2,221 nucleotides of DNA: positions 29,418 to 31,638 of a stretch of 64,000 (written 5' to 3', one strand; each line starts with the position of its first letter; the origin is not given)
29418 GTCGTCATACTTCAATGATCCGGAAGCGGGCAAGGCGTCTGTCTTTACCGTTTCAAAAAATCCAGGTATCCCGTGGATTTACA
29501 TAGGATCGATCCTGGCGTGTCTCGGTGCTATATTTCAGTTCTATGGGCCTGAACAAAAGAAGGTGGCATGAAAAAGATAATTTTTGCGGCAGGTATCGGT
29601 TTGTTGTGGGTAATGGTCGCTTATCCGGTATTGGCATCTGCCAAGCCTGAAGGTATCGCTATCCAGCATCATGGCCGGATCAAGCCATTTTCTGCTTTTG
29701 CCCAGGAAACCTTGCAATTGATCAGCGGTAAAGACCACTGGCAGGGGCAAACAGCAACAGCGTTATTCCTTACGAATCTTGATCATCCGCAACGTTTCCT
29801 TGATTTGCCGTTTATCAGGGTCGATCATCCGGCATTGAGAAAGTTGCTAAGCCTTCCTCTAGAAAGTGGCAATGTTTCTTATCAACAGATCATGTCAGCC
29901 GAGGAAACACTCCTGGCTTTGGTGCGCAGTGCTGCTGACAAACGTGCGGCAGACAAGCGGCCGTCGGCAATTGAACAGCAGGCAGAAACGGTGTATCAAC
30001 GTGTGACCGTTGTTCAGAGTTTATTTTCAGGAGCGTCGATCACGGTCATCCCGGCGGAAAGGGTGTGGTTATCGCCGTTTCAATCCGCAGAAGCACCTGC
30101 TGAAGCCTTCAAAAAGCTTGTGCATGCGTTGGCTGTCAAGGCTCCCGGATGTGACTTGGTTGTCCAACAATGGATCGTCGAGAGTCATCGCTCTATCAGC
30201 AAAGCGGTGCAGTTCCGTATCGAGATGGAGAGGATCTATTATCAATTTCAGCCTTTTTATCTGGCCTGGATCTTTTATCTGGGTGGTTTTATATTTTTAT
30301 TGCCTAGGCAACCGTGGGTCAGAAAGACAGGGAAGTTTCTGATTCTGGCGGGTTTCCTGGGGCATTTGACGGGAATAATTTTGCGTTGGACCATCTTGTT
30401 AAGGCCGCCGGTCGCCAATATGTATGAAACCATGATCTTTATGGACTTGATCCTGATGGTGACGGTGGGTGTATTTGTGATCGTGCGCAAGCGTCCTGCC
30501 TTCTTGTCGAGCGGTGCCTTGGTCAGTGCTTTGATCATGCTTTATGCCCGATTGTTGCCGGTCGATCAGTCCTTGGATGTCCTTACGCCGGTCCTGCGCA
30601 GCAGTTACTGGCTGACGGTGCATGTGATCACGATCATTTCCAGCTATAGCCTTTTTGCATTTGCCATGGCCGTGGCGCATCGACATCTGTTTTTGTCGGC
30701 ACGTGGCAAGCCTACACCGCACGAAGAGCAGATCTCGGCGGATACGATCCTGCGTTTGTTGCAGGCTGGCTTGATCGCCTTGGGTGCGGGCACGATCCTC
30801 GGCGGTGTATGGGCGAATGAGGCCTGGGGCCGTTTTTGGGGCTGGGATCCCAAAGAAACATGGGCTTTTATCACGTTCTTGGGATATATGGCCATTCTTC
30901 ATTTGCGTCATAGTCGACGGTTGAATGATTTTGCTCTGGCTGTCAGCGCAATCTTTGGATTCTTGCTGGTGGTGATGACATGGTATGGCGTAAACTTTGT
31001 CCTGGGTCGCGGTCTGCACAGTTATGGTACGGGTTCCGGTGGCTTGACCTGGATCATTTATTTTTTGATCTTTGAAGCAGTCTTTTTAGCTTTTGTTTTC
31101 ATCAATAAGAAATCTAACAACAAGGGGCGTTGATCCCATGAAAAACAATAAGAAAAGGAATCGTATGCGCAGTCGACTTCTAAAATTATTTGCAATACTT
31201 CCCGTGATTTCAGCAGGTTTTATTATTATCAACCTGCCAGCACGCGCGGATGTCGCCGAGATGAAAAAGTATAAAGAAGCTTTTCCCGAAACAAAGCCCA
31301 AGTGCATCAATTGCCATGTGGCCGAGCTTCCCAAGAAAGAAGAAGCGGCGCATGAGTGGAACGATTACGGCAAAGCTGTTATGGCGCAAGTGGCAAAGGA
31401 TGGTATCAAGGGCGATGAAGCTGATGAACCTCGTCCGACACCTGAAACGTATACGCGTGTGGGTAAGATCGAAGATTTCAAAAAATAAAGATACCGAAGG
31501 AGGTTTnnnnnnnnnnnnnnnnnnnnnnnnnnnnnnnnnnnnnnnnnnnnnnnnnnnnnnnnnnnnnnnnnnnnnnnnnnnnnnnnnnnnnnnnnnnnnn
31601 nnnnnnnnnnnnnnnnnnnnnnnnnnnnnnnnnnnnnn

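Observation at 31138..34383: Candidate porin–cytochrome extracellular electron-transfer module: monohaem + octahaem periplasmic cytochromes followed by a 692-aa OM beta-barrel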

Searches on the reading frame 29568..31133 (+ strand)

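Call 3: search_protein_families(library=pfam, proteins=[window:29568-31133:+], max_evalue=0.1)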
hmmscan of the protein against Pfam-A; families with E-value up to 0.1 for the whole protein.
window:29568-31133:+ (521 aa): 2 families
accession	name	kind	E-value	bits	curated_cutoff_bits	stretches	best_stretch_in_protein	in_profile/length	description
PF01578.25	Cytochrom_C_asm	-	1.2e-31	110.5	29.9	1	283-479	2-208/212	Cytochrome C assembly protein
PF17870.6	Insulin_TMD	-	0.029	14.9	33.4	1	289-309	22-42/47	Insulin receptor trans-membrane segment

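Call 4: search_protein_families(library=ncbifam, proteins=[window:29568-31133:+], max_evalue=0.1)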
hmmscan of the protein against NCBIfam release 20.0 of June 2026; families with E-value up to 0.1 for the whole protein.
window:29568-31133:+ (521 aa): 2 families
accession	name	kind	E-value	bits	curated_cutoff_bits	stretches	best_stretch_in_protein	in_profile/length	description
TIGR03144.1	cytochr_II_ccsB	equivalog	2e-46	158.8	187.6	1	260-487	3-252/252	c-type cytochrome biogenesis protein CcsB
TIGR01191.1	ccmC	subfamily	3.6e-07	30.3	186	1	402-478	61-136/184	heme ABC transporter permease CcmC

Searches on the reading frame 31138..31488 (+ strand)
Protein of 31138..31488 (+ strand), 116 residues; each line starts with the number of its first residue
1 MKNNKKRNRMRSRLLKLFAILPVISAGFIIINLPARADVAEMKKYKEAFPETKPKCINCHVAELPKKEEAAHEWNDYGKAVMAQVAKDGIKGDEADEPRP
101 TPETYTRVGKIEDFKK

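Call 3: search_protein_families(library=pfam, proteins=[window:31138-31488:+], max_evalue=0.1)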
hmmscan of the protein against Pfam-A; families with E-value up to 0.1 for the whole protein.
window:31138-31488:+ (116 aa): 1 family
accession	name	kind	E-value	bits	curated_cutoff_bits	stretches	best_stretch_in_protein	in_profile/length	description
PF01175.24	Urocanase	-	0.095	12.8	23.2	0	39-92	145-198/209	Urocanase Rossmann-like domain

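Call 4: search_protein_families(library=ncbifam, proteins=[window:31138-31488:+], max_evalue=0.1)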
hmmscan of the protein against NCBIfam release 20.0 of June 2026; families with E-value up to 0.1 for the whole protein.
window:31138-31488:+ (116 aa): 0 families
